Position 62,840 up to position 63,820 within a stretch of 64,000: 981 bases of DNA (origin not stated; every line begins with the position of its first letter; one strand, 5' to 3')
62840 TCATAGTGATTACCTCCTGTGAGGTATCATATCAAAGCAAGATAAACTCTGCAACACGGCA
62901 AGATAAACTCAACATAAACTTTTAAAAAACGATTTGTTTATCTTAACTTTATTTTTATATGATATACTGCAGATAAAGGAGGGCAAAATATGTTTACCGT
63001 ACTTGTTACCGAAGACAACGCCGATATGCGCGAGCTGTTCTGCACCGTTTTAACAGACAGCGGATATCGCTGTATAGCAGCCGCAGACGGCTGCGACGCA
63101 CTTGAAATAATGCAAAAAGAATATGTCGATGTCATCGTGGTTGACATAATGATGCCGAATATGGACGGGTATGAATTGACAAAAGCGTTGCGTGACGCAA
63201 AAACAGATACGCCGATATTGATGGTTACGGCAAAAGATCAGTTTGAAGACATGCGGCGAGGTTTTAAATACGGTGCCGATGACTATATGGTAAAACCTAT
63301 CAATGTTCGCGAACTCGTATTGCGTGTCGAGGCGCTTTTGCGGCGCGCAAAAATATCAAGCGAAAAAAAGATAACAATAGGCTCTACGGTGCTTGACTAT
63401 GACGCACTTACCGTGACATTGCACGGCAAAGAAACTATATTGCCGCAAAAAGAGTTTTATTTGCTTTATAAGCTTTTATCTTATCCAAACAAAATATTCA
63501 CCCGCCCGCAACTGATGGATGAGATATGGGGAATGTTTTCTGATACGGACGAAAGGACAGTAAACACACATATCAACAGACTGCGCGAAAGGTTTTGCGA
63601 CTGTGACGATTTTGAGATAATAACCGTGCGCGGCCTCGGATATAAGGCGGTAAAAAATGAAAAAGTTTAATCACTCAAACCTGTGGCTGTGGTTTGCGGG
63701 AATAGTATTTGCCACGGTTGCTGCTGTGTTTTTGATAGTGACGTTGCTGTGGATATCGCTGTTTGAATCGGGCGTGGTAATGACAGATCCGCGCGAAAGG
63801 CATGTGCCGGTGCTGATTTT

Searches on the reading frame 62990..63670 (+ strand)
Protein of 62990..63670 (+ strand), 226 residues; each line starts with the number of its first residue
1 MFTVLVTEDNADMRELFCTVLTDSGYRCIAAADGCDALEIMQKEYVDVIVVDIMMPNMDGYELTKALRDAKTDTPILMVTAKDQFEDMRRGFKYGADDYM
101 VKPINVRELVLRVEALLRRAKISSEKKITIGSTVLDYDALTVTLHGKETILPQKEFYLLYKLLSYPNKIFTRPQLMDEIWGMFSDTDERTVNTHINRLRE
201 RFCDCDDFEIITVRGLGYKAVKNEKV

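Call 53: search_protein_families(library=pfam, proteins=[window:62990-63670:+], max_evalue=0.00001)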
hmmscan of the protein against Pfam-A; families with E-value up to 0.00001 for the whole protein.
window:62990-63670:+ (226 aa): 2 families
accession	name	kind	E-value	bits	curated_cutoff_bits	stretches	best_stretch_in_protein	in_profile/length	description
PF00072.30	Response_reg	-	4.9e-30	104.4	30.2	1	4-113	1-110/111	Response regulator receiver domain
PF00486.34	Trans_reg_C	-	1.8e-19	70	26.2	1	146-219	1-76/77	Transcriptional regulatory protein, C terminal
